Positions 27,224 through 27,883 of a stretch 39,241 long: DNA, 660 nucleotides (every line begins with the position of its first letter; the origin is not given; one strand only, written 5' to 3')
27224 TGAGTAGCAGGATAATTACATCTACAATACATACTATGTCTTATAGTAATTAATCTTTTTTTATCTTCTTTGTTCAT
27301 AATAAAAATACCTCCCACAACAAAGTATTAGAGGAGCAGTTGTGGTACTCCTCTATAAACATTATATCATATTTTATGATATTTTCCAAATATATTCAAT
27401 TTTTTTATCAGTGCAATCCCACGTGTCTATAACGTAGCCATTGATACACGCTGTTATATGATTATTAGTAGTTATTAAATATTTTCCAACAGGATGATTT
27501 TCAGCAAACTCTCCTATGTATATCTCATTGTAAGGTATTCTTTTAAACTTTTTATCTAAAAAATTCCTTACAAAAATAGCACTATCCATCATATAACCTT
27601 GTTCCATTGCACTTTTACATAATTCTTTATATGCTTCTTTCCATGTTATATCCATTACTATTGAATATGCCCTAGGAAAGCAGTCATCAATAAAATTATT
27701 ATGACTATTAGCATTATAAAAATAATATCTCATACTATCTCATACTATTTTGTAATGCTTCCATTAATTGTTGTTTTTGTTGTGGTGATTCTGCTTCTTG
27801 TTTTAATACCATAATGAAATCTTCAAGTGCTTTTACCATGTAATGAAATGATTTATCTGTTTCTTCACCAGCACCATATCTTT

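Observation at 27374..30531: Run of compositionally extreme orphan proteins resembling coat/exosporium building blocks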

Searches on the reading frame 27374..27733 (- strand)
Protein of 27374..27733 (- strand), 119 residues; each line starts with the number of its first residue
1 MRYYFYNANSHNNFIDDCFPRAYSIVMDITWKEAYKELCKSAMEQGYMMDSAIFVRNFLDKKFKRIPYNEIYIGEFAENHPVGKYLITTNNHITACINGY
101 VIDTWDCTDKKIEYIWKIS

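Call 5: search_protein_families(library=phrogs, proteins=[window:27374-27733:-], max_evalue=0.01)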
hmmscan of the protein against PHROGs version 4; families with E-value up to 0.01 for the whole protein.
window:27374-27733:- (119 aa): 3 families
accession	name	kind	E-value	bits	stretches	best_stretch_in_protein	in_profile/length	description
phrog_3754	-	unknown function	1.8e-21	77.9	1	3-118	8-143/145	-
phrog_15863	-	unknown function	5.8e-07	30.1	1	2-119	2-121/312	-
phrog_20338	-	unknown function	0.0087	16.7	1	51-117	72-138/142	-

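Call 6: search_protein_families(library=pfam, proteins=[window:27374-27733:-], max_evalue=0.1)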
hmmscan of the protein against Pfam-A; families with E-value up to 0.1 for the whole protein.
window:27374-27733:- (119 aa): 0 families

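Call 17: search_protein_families(library=ncbifam, proteins=[window:27374-27733:-], max_evalue=0.1)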
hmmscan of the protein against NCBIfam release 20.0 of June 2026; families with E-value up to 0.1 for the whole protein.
window:27374-27733:- (119 aa): 1 family
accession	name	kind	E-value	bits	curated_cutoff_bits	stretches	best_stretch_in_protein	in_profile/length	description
NF033463.1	polymyxin_MCR5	exception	0.08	11.6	1250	1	30-100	140-209/547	MCR-5 family phosphoethanolamine--lipid A transferase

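Call 19: search_solved_structures(query=window:27374-27733:-, max_evalue=10)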
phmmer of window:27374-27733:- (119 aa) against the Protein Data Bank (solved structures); distinct sequences matched with E-value up to 10: 7.
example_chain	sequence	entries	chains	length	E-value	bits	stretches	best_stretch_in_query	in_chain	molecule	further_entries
4v8m_AJ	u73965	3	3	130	0.067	16.6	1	61-113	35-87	40S RIBOSOMAL PROTEIN S15A, PUTATIVE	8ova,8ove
5opt_e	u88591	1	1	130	0.12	15.8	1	61-113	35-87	40S ribosomal protein S15a, putative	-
7ase_b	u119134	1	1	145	0.15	15.5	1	61-113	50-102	40S ribosomal protein S15a, putative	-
5t2a_AJ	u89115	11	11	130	0.58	13.6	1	61-111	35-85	uS8 | ribosomal protein S8 | Putative 40S ribosomal protein S15A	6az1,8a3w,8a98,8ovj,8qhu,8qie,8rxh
7ksf_A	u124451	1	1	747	0.87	13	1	20-84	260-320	Protease/Reverse transcriptase/ribonuclease H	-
8j7z_A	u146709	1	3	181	0.94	12.9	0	59-107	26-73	FCP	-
8jp3_A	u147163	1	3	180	2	11.8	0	58-107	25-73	Fucoxanthin chlorophyll a/c protein 8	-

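Call 21: find_homologous_proteins(query=window:27374-27733:-, max_evalue=0.001)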
Query window:27374-27733:- (119 aa): 24 proteins with E <= 0.001 among 26 candidates.
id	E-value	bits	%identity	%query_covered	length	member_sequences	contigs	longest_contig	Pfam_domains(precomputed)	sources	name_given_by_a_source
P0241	3.5e-71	255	87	100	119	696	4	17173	-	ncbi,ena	-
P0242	1.2e-68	247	85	99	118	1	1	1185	-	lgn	-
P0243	1.6e-68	246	87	100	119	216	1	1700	-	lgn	-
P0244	1.3e-67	244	84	98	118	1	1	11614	-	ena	-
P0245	9.0e-67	241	81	98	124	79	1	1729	-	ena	-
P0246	1.4e-66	240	84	99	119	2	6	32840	-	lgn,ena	-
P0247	1.1e-65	237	85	98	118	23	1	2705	-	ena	-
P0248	1.1e-64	234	82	97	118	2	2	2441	-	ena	-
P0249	2.7e-64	233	81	97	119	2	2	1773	-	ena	-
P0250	2.4e-63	230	78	97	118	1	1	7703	-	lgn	-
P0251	2.2e-59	217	82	100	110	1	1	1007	-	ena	-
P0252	1.8e-52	195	90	77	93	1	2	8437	-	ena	-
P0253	3.3e-50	187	86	77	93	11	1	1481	-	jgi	jgi:hypothetical protein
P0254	3.5e-48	181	91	73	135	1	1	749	PF13535.12,PF07478.19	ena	-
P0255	3.2e-47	178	79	87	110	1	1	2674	-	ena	-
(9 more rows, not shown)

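Call 24: search_dna_similar(query=window:27374-27733:-, collection=phages, mode=protein, max_rows=30, max_evalue=0.01)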
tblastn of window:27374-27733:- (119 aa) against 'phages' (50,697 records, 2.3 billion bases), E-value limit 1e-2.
Records with a match: 55; places in all: 55; records where one place covers at least 80% of the query: 55.
Best place of each record, by identity: <60% 55.
By first word of the organism name: Bacillus 21; Prevotella 15; Bacteriophage 7; Pseudomonas 6; Geobacillus 2; Dulem 2; bajarodcaudo 1; Butyrivibrio 1.
By host as written in the record: Prevotella sp. 15; Bacillus anthracis Sterne 10; - 8; Bacillus anthracis 4; Bacillus cereus 4; Pseudomonas aeruginosa 3; Pseudomonas aeruginosa PAO1 3; Geobacillus kaustophilus ATCC 8005 2; and 5 more.
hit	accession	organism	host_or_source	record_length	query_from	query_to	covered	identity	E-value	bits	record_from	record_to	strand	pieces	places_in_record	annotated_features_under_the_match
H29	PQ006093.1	bajarodcaudo virus 2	Neotoma bryanti feces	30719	1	119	100%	33.3%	2e-14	74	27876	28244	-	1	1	hypothetical protein (x2)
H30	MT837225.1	Bacteriophage sp.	human fecal samples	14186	3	117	97%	33.3%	1e-11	65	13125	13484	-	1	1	record has no annotation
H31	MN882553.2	Butyrivibrio virus Ceridwen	Butyrivibrio fibrisolvens DSM 3071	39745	6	117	94%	31.4%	5e-10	61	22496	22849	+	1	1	hypothetical protein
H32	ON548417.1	Bacillus phage vB_BanS-Thrax1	Bacillus anthracis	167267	2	112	93%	29.7%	9e-8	54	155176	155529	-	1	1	hypothetical protein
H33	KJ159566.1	Geobacillus phage GBK2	Geobacillus kaustophilus ATCC 8005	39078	2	117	97%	28.3%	5e-8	55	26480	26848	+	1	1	hypothetical protein (x2)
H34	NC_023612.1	Geobacillus phage GBK2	Geobacillus kaustophilus ATCC 8005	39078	2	117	97%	28.3%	5e-8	55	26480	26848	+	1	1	hypothetical protein (x2)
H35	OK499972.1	Bacillus phage vB_BanS_Chewbecca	Bacillus anthracis Sterne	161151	2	109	91%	30.3%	4e-9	58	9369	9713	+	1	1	hypothetical protein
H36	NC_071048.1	Bacillus phage vB_BanS_Chewbecca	Bacillus anthracis Sterne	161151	2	109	91%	30.3%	4e-9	58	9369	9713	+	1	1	hypothetical protein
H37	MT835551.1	Bacteriophage sp.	human fecal samples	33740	1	117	98%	27.6%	3e-7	53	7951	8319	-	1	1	record has no annotation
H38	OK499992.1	Bacillus phage vB_BanS_Nate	Bacillus anthracis Sterne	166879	2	109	91%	29.7%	3e-6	50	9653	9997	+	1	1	hypothetical protein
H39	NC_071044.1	Bacillus phage vB_BanS_Nate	Bacillus anthracis Sterne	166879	2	109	91%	29.7%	3e-6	50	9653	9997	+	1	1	hypothetical protein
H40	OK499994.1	Bacillus phage vB_BanS_Skywalker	Bacillus anthracis Sterne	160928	2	109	91%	28.6%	1e-7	54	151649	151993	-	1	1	hypothetical protein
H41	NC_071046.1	Bacillus phage vB_BanS_Skywalker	Bacillus anthracis Sterne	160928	2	109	91%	28.6%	1e-7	54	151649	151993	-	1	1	hypothetical protein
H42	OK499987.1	Bacillus phage vB_BanS_MrDarsey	Bacillus anthracis Sterne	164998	2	109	91%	28.6%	1e-7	54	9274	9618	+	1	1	hypothetical protein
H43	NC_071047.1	Bacillus phage vB_BanS_MrDarsey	Bacillus anthracis Sterne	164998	2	109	91%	28.6%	1e-7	54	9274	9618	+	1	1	hypothetical protein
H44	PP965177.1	Bacillus phage KoopaTroopa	Bacillus thuringiensis serovar kurstaki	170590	2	109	91%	28.6%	1e-7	54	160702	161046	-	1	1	peptidase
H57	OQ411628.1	Pseudomonas phage vB_PaeM_PS3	Pseudomonas aeruginosa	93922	5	118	96%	24.8%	2e-6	50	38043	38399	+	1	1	hypothetical protein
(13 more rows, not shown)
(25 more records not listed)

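Call 38: predict_structure(alignment_id=A2)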
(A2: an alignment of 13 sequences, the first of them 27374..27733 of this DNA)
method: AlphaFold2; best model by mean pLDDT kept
length: 119 residues; sequences in the alignment: 13
mean_pLDDT: 87.4   pTM: 0.81
mean pLDDT of the five models: 87.4, 87.0, 86.1, 85.2, 83.2
residues with pLDDT >= 90: 87; 70-90: 18; 50-70: 2; < 50: 12
segments of 3 or more residues with pLDDT < 50: 1-12
pLDDT, mean of each block of 10 residues (from residue 1): 44 72 94 95 93 94 95 95 93 92 88 95
secondary structure, 60 per line:
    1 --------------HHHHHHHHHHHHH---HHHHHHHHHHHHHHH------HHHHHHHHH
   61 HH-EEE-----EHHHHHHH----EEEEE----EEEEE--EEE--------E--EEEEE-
elements in order: H15-27 H31-45 H52-62 E64-66 H73-79 E84-88 E93-97 E100-102 E114-118

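Call 41: fold_search(model_id=the predicted structure, library=pdb)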
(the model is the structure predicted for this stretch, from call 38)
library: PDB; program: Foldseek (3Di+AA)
matches with E <= 10: 284; with E <= 0.001: 0
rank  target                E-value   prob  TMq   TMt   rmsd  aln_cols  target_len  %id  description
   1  8brf_AAA              1.5e-01  0.41  0.44  0.38   7.2       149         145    9  YopQ apo from Yersinia enterocolitica (released 2023-12-13)
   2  8brf_BBB              5.0e-01  0.33  0.47  0.42   5.7       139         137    8  YopQ apo from Yersinia enterocolitica (released 2023-12-13)
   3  1s8n                  8.9e-01  0.75  0.32  0.21   2.5        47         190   15  Crystal structure of Rv1626 from Mycobacterium tuberculosis (released 2004-09-21)
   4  8egr_K                9.5e-01  0.14  0.26  0.23   6.0        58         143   14  Upper tail structure of Staphylococcus phage Andhra (released 2022-12-14)
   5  3pgw_F                1.1e+00  0.04  0.15  0.20  10.4        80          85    9  Crystal structure of human U1 snRNP (released 2010-12-29)
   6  4j30_A                1.1e+00  0.08  0.25  0.21   6.2        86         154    7  Structure of the effector - immunity system Tae4 / Tai4 from Salmonella typhimurium, selenomethionine variant (released 2013-05-22)
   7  5tzn_A                1.3e+00  0.06  0.21  0.21   8.6        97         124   12  Structure of the viral immunoevasin m12 (Smith) bound to the natural killer cell receptor NKR-P1B (B6) (released 2017-05-24)
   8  3cdg_F                1.3e+00  0.04  0.17  0.17   8.8        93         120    9  Human CD94/NKG2A in complex with HLA-E (released 2008-04-22)
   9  6pgv_A                1.6e+00  0.14  0.36  0.30   5.0        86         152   15  Human Josephin-2 in complex with ubiquitin (released 2019-10-23)
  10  8egr_L                1.6e+00  0.14  0.28  0.23   6.1        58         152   16  Upper tail structure of Staphylococcus phage Andhra (released 2022-12-14)
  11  3bdw_B                1.6e+00  0.03  0.16  0.16   8.9        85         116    9  Human CD94/NKG2A (released 2008-01-01)
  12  7dns_A                1.8e+00  0.11  0.19  0.24   8.9        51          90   14  Crystal structure of domain-swapped dimer of H5_Fold-0 Elsa; de novo designed protein with an asymmetric all-alpha top (released 2021-07-28)
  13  2c6u                  1.8e+00  0.06  0.21  0.21   8.3        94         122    8  Crystal structure of human CLEC-2 (CLEC1B) (released 2006-11-20)
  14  3pgw_I                1.9e+00  0.03  0.14  0.21  10.4        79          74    9  Crystal structure of human U1 snRNP (released 2010-12-29)
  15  1sd5                  2.0e+00  0.51  0.32  0.21   2.3        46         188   15  Crystal structure of Rv1626 (released 2004-09-21)
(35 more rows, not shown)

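Call 51: get_annotated_region(hit=H44, flank=2500)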
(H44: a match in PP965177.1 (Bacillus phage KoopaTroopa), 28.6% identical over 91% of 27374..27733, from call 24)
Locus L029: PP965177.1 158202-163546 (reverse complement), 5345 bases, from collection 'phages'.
description: Bacillus phage KoopaTroopa, complete genome.
organism: Bacillus phage KoopaTroopa (NCBI taxid 3234046)
taxonomy: Viruses; Duplodnaviria; Heunggongvirae; Uroviricota; Caudoviricetes
host: Bacillus thuringiensis serovar kurstaki; source: -; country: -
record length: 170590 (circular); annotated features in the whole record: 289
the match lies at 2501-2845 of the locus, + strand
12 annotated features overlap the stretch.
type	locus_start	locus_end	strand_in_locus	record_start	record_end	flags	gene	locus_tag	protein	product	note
CDS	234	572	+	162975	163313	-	-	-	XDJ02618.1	hypothetical protein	2800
CDS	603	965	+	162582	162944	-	-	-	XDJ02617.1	hypothetical protein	2790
CDS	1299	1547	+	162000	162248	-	-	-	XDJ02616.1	hypothetical protein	2780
CDS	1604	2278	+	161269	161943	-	-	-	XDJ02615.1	serine/threonine protein kinase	2770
CDS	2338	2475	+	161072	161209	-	-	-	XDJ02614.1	hypothetical protein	2760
CDS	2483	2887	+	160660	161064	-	-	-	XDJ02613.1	peptidase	2750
CDS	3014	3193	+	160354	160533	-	-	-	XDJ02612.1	hypothetical protein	2740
CDS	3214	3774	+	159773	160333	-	-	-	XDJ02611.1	B-form DNA mimic Ocr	2730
CDS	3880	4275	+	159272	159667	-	-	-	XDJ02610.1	hypothetical protein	2720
CDS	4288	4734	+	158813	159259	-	-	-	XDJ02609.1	hypothetical protein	2710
CDS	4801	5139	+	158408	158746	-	-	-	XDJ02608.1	hypothetical protein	2700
CDS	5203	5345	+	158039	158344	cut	-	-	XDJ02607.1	hypothetical protein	2690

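Call 52: get_annotated_region(hit=H57, flank=2500)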
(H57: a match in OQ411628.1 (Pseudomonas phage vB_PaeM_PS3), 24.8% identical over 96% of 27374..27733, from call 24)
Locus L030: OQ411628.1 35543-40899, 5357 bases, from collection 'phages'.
description: Pseudomonas phage vB_PaeM_PS3, complete genome.
organism: Pseudomonas phage vB_PaeM_PS3 (NCBI taxid 3069976)
taxonomy: Viruses; Duplodnaviria; Heunggongvirae; Uroviricota; Caudoviricetes; Pakpunavirus
host: Pseudomonas aeruginosa; source: sewage; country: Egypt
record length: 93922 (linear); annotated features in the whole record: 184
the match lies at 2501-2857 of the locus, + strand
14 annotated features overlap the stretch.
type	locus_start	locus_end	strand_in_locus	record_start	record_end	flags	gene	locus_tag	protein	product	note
CDS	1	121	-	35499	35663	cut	-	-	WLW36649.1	hypothetical protein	-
CDS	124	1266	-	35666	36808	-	-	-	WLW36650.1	putative RNA ligase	-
CDS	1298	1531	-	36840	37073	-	-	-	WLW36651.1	hypothetical protein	-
CDS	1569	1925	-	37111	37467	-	-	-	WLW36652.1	hypothetical protein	-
CDS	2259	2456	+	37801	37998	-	-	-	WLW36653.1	hypothetical protein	-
CDS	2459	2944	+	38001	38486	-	-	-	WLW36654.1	hypothetical protein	-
CDS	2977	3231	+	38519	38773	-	-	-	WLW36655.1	hypothetical protein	-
CDS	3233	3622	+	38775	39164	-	-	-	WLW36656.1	hypothetical protein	-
CDS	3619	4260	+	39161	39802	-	-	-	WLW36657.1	hypothetical protein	-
CDS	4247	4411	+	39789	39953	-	-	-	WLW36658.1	hypothetical protein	-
CDS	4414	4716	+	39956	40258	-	-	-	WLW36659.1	hypothetical protein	-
CDS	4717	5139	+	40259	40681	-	-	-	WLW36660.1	anaerobic NTP reductase large subunit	-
CDS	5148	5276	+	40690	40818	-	-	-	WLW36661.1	hypothetical protein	-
CDS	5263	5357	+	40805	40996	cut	-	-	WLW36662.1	hypothetical protein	-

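Call 53: search_protein_families(library=pfam, proteins=[L029:2483-2887:+, L030:2459-2944:+], max_evalue=0.1)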
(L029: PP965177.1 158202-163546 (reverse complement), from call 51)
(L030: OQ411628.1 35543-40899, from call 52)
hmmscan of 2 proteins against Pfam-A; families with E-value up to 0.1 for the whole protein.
L029:2483-2887:+ (134 aa): 0 families

L030:2459-2944:+ (161 aa): 0 families

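Call 56: search_protein_representatives(alignment_id=A2)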
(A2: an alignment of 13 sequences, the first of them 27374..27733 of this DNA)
Query: 13 sequences, 118 profile positions. Proteins with E-value up to 0.001 (for the whole library): 1476; up to 1e-10: 181; up to 1e-30: 8. The best 150 are listed.
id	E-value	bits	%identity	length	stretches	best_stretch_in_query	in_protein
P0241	1.8e-67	241.2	-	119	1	2-118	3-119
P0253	1.4e-48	180.2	-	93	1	26-117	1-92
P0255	2.2e-41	157.0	-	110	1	2-94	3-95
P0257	2.1e-40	153.9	-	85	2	67-117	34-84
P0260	4.3e-35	136.8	-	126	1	1-85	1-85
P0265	1.4e-31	125.4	-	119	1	2-116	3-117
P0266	1.7e-31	125.2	-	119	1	1-117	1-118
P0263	4.0e-31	124.0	-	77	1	56-118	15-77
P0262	2.2e-28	115.1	-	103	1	2-62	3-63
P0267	1.7e-27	112.2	-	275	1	60-117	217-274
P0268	1.9e-27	112.1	-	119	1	1-117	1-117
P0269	1.2e-26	109.6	-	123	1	1-118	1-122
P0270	2.5e-25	105.3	-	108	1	1-95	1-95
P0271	1.4e-23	99.6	-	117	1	1-118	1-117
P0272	2.4e-23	98.9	-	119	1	2-118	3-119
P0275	9.7e-23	96.9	-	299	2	2-117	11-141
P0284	1.1e-17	80.6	-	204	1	4-115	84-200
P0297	2.5e-16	76.3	-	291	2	14-102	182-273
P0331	1.4e-13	67.4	-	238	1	2-111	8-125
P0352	1.1e-12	64.5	-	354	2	16-113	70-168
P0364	2.4e-12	63.4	-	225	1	4-116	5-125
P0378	7.0e-12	61.9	-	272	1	2-116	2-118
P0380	8.1e-12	61.7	-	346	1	2-116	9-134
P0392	1.5e-11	60.8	-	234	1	2-118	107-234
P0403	2.5e-11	60.1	-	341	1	3-117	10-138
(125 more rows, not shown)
